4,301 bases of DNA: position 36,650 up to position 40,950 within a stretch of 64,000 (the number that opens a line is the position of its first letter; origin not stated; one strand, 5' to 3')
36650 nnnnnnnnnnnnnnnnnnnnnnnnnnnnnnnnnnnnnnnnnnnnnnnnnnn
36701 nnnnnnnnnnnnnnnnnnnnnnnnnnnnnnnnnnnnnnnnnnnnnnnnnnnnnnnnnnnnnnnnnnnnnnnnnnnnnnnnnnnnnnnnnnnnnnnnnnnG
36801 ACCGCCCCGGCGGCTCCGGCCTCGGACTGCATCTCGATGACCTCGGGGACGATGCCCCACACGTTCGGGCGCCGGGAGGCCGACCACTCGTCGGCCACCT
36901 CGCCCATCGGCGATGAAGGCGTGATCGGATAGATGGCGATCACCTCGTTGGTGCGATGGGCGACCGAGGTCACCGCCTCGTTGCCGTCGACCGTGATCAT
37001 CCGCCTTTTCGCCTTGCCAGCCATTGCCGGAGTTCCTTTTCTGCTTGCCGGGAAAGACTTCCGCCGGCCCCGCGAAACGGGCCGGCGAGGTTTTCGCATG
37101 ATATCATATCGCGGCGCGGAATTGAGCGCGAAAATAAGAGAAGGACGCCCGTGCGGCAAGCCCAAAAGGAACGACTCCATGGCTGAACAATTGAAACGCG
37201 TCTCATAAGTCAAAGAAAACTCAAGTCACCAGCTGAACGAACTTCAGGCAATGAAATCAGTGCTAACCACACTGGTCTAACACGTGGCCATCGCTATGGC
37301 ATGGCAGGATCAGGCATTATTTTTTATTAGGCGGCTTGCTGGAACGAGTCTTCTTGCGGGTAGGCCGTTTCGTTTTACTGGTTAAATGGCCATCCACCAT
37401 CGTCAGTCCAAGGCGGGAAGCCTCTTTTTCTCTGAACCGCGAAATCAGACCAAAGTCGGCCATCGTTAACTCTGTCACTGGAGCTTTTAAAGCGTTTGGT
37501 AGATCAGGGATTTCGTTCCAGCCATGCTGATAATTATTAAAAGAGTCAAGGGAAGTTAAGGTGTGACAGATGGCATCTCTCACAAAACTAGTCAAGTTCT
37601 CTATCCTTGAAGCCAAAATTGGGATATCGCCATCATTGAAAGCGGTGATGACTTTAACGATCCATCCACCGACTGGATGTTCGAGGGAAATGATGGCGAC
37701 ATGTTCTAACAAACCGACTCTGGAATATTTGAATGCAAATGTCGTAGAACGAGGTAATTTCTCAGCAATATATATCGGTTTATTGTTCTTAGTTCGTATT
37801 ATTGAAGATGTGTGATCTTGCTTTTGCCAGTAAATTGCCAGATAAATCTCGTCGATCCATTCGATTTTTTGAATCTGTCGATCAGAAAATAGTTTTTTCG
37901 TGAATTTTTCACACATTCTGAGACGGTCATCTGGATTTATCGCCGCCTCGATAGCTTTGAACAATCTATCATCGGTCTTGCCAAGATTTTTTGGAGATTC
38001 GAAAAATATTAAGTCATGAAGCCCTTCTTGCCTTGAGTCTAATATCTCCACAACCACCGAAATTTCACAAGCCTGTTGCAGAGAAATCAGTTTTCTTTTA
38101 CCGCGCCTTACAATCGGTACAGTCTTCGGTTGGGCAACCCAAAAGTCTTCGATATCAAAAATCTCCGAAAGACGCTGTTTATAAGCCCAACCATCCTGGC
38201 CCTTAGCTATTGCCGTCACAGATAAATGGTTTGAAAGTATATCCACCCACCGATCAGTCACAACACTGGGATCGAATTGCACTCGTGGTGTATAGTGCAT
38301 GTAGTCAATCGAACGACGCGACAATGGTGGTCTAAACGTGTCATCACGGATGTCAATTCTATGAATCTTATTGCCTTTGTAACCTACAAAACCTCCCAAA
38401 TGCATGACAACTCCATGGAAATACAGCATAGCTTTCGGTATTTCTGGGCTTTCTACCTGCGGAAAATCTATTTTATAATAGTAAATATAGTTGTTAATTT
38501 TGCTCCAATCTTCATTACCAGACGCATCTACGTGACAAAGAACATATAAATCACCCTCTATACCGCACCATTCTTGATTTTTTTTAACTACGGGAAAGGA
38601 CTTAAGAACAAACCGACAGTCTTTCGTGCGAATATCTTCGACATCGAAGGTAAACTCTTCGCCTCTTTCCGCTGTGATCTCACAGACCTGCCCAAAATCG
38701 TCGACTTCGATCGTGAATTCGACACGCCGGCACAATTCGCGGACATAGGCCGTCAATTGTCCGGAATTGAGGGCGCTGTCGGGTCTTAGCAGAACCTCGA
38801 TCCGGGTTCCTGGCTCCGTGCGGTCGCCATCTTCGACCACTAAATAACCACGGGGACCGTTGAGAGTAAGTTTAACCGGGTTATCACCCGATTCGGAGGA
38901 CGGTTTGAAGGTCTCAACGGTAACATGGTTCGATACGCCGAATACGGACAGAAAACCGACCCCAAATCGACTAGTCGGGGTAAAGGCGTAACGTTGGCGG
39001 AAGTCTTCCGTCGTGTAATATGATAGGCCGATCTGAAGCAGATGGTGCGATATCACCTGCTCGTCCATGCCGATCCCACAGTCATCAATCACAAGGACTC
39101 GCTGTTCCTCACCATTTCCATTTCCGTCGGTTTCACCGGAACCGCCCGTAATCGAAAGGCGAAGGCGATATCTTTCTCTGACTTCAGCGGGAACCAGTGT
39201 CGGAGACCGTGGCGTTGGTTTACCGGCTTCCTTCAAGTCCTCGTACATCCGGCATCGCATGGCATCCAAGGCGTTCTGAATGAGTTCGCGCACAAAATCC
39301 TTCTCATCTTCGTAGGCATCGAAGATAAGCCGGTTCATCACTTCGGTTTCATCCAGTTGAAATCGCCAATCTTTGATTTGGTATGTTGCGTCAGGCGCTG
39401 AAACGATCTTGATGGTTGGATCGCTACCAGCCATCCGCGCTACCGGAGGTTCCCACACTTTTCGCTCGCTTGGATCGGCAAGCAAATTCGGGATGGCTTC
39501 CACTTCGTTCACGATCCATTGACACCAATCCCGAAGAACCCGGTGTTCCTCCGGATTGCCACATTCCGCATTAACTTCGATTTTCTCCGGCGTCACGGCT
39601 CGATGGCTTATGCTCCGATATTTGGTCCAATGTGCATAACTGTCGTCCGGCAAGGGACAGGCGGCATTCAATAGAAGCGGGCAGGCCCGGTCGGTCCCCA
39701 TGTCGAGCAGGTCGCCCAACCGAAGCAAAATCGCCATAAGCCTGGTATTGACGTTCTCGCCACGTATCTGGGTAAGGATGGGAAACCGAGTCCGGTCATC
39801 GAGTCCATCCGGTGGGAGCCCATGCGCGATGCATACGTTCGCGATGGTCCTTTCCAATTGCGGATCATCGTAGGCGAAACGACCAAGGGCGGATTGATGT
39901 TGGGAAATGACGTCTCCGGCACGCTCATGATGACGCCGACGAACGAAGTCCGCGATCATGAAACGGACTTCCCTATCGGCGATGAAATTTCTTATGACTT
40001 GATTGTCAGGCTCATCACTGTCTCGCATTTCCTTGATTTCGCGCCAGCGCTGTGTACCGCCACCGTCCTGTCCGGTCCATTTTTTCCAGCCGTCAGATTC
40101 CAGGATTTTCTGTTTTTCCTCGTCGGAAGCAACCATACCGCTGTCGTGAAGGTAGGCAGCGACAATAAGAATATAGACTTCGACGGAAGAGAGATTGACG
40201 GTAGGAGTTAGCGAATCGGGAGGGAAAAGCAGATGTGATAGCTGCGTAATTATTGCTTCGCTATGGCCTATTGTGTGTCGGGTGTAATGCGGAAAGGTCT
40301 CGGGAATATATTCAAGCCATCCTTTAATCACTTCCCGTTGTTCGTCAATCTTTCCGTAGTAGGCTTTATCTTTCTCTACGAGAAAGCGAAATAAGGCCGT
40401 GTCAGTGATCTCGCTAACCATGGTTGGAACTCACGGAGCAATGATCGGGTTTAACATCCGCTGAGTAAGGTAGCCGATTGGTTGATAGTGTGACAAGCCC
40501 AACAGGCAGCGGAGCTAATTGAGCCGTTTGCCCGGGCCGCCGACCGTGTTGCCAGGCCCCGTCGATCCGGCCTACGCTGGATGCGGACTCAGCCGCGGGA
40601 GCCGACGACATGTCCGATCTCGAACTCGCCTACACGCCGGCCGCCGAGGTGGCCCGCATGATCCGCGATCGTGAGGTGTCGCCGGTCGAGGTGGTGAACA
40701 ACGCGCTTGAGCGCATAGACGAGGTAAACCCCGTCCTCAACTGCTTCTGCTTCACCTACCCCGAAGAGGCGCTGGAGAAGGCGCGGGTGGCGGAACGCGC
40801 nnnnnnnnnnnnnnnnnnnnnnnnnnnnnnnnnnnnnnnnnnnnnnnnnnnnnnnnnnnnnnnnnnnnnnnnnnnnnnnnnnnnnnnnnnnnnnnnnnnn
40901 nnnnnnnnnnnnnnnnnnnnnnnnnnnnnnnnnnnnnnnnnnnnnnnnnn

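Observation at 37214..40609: Single-gene low-GC island encoding a 1034-aa HD + GHKL-ATPase protein with a large unassigned C-terminal region (candidate conflict/defence gene)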

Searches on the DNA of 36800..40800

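Call 81: search_rna_families(source=window, start=36800, end=40800, threshold=evalue, max_evalue=1)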
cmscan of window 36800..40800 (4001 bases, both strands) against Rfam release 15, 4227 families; matches with E-value up to 1: 0.
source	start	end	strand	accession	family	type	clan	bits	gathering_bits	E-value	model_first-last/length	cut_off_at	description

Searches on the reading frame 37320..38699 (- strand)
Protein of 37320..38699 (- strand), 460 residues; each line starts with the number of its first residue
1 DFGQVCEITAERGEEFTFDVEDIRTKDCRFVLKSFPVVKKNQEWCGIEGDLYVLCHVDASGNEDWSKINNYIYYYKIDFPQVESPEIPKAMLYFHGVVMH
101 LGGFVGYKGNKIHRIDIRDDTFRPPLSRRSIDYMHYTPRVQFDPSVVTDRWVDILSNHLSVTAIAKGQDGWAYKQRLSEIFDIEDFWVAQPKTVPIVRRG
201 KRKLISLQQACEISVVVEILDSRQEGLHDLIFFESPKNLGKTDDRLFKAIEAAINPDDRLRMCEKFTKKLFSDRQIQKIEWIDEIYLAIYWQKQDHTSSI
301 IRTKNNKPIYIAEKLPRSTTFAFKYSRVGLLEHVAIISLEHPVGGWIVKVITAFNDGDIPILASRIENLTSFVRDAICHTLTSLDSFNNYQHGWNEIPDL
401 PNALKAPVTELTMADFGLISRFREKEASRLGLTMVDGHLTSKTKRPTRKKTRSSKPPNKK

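Call 40: predict_structure(alignment_id=A2)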
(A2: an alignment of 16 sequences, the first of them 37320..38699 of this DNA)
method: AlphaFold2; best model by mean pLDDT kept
length: 460 residues; sequences in the alignment: 16
mean_pLDDT: 78.5   pTM: 0.76
mean pLDDT of the five models: 78.5, 77.4, 73.2, 70.7, 70.6
residues with pLDDT >= 90: 156; 70-90: 183; 50-70: 72; < 50: 49
segments of 3 or more residues with pLDDT < 50: 102-107, 132-140, 226-238, 443-460
pLDDT, mean of each block of 10 residues (from residue 1): 63 88 91 82 69 93 88 83 83 69 48 77 54 45 72 94 91 91 90 92 94 92 55 41 79 88 87 89 87 76 84 86 77 84 93 85 91 90 90 91 90 81 70 58 47 44
secondary structure, 60 per line:
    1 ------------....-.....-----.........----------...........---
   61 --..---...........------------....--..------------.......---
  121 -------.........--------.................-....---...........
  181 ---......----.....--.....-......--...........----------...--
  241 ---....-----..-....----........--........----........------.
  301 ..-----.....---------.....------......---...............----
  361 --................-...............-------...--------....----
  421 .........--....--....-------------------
elements in order: H13-16 E18-22 E28-36 E47-57 H68-78 E91-94 E111-117 H128-136 H145-161 H163-166 H170-180 H184-189 E194-198 E201-205 H207-212 E215-221 H222-225 H244-247 H256-259 H264-271 E274-281 E286-293 E300-302 E308-312 E322-326 E333-338 H342-356 H363-378 H380-394 H421-429 E432-435 E438-441

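Call 45: fold_search(model_id=the predicted structure, library=pdb)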
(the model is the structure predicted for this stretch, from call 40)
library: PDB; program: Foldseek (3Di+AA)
matches with E <= 10: 84; with E <= 0.001: 0
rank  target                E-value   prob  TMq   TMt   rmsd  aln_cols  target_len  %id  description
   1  7rxz_F                1.0e-02  0.51  0.22  0.24  13.9       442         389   11  human Hsp90_MC domain structure (released 2022-12-28)
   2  2o1t_A                8.6e-02  0.25  0.22  0.24  13.5       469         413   10  Structure of Middle plus C-terminal domains (M+C) of GRP94 (released 2007-10-23)
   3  2o1u_A                1.9e-01  0.15  0.20  0.17  14.4       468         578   10  Structure of full length GRP94 with AMP-PNP bound (released 2007-10-23)
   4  3pry_A                2.0e-01  0.28  0.21  0.31   8.5       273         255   12  Crystal structure of the middle domain of human HSP90-beta refined at 2.3 A resolution (released 2010-12-15)
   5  2o1u_B                2.4e-01  0.13  0.20  0.17  15.9       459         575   11  Structure of full length GRP94 with AMP-PNP bound (released 2007-10-23)
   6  7rxz_C                3.6e-01  0.21  0.16  0.18   8.8       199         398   13  human Hsp90_MC domain structure (released 2022-12-28)
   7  4j0b_A                3.8e-01  0.11  0.19  0.16  17.8       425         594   11  Structure of mitochondrial Hsp90 (TRAP1) with ADP-BeF3 (released 2014-01-22)
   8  1qk9_MODEL_1_A        1.4e+00  0.15  0.09  0.31  11.2        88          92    9  The solution structure of the domain from MeCP2 that binds to methylated DNA (released 1999-10-08)
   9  7exp_B                1.6e+00  0.07  0.22  0.18  14.1       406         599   10  Crystal structure of zebrafish TRAP1 with AMPPNP and MitoQ (released 2022-01-05)
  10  6ogj_B                1.8e+00  0.15  0.08  0.33   7.6        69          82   13  MeCP2 MBD in complex with DNA (released 2019-05-01)
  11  5yfb_B                1.8e+00  0.06  0.09  0.06  12.5       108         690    6  Crystal structure of a new DPP III family member (released 2018-01-03)
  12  6ogk_A                2.1e+00  0.04  0.06  0.20  10.3        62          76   14  MeCP2 MBD in complex with DNA (released 2019-05-01)
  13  4j0b_B                2.3e+00  0.04  0.19  0.15  14.6       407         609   10  Structure of mitochondrial Hsp90 (TRAP1) with ADP-BeF3 (released 2014-01-22)
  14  3i9f_B                2.4e+00  0.11  0.08  0.18   5.2        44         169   20  Crystal structure of a putative type 11 methyltransferase from Sulfolobus solfataricus (released 2009-07-28)
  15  8ok9_C                2.4e+00  0.03  0.09  0.13  12.2       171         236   13  Heterodimeric complex of Archaeoglobus fulgidus Argonaute protein Af1318 (AfAgo) with DNA and AfAgo-N protein containi (released 2024-01-24)
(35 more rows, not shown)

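Call 47: search_solved_structures(query=A2, max_evalue=10, show_alignments=3)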
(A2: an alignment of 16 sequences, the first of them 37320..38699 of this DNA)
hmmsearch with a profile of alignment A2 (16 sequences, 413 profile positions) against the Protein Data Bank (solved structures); distinct sequences matched with E-value up to 10: 0.

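Call 91: search_protein_representatives(alignment_id=A2)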
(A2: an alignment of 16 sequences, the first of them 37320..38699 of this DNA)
Query: 16 sequences, 413 profile positions. Proteins with E-value up to 0.001 (for the whole library): 353; up to 1e-10: 297; up to 1e-30: 187. The best 150 are listed.
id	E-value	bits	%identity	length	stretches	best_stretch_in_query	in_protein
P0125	1.5e-117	409.6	-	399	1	20-410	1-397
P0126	3.4e-115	401.8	-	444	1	1-412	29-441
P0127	2.0e-114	399.2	-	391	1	25-408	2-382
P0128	5.7e-114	397.8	-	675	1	1-406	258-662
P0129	1.0e-112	393.6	-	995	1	1-410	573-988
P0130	6.6e-112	391.0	-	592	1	2-404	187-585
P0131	1.1e-110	387.0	-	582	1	1-409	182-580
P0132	1.3e-109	383.4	-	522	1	1-409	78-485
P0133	1.7e-107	376.4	-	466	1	1-409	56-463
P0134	7.4e-107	374.3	-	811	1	3-404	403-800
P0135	1.3e-106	373.5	-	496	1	1-406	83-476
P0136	2.4e-106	372.7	-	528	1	1-410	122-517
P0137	5.8e-106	371.4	-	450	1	1-400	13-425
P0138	1.6e-104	366.7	-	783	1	1-408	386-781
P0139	4.2e-103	361.9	-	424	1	3-409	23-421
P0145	6.8e-94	331.6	-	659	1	1-408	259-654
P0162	1.1e-82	294.7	-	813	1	6-406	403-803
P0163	1.6e-82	294.2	-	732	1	1-406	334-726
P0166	5.3e-81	289.2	-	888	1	2-398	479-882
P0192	5.0e-68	246.4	-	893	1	1-408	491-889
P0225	1.3e-54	202.2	-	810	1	5-395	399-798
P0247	6.7e-46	173.5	-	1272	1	24-400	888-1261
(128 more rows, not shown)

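Call 92: search_protein_families(library=pfam, proteins=[P0247, P0134, P0162, P0225, P0138, P0166, P0192, P0163, P0128, P0145], max_evalue=0.001)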
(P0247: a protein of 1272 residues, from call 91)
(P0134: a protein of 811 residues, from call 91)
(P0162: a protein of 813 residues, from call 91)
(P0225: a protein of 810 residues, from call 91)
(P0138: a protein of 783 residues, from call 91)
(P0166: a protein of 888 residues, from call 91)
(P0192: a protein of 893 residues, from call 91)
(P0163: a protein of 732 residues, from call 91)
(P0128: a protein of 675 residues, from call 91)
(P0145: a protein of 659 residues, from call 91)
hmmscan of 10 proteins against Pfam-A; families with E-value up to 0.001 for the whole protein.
P0247 (1272 aa): 4 families
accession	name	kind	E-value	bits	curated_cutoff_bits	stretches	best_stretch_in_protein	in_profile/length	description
PF24391.1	HD-CE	-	4.8e-41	141.6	27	1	337-599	1-261/263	HD-CE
PF00005.33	ABC_tran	-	5.9e-12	46.8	25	1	70-189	21-137/137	ABC transporter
PF13589.12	HATPase_c_3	-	3.8e-06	27.4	25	1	671-802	9-98/137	Histidine kinase-, DNA gyrase B-, and HSP90-like ATPase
PF13304.12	AAA_21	-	5.6e-05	23.8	27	0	162-219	239-299/304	AAA domain, putative AbiEii toxin, Type IV TA system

P0134 (811 aa): 1 family
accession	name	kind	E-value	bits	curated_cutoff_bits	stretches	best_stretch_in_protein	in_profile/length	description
PF24391.1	HD-CE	-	2.2e-19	70.6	27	1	10-139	126-263/263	HD-CE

P0162 (813 aa): 1 family
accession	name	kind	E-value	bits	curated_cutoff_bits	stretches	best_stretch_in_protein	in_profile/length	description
PF24391.1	HD-CE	-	2e-24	87.1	27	1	9-135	128-262/263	HD-CE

P0225 (810 aa): 4 families
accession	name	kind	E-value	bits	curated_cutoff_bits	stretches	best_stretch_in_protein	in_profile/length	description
PF24391.1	HD-CE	-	6.5e-22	78.9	27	1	5-132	127-262/263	HD-CE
PF13589.12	HATPase_c_3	-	1.4e-06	28.8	25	1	201-334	8-99/137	Histidine kinase-, DNA gyrase B-, and HSP90-like ATPase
PF02518.31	HATPase_c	-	8.6e-05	23.4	26.4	1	200-369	10-109/111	Histidine kinase-, DNA gyrase B-, and HSP90-like ATPase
PF25794.1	SACS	-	0.00056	20.2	32.8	0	192-219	14-42/247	Sacsin domain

P0138 (783 aa): 3 families
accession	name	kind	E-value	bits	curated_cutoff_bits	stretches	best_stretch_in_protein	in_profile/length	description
PF24391.1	HD-CE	-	2e-19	70.8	27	1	2-120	135-261/263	HD-CE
PF13589.12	HATPase_c_3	-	5.6e-07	30.1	25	1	190-323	7-98/137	Histidine kinase-, DNA gyrase B-, and HSP90-like ATPase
PF02518.31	HATPase_c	-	0.0005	20.9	26.4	0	191-360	11-109/111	Histidine kinase-, DNA gyrase B-, and HSP90-like ATPase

P0166 (888 aa): 2 families
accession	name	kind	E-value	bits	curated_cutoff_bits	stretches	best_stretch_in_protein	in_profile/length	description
PF24391.1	HD-CE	-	6.6e-31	108.4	27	1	9-211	58-260/263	HD-CE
PF13589.12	HATPase_c_3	-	1e-06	29.2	25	1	282-412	7-95/137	Histidine kinase-, DNA gyrase B-, and HSP90-like ATPase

P0192 (893 aa): 1 family
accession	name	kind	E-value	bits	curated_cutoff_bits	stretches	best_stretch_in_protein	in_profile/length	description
PF24391.1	HD-CE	-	3e-34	119.4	27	1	2-225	35-261/263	HD-CE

P0163 (732 aa): 2 families
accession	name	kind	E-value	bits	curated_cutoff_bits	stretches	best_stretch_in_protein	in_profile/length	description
PF13589.12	HATPase_c_3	-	5.9e-07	30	25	1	138-270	7-97/137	Histidine kinase-, DNA gyrase B-, and HSP90-like ATPase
PF24391.1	HD-CE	-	2.8e-05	24.4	27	1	3-68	189-262/263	HD-CE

P0128 (675 aa): 0 families

P0145 (659 aa): 1 family
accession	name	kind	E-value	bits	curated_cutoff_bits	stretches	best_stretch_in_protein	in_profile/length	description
PF13589.12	HATPase_c_3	-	1.7e-06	28.5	25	1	64-189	7-93/137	Histidine kinase-, DNA gyrase B-, and HSP90-like ATPase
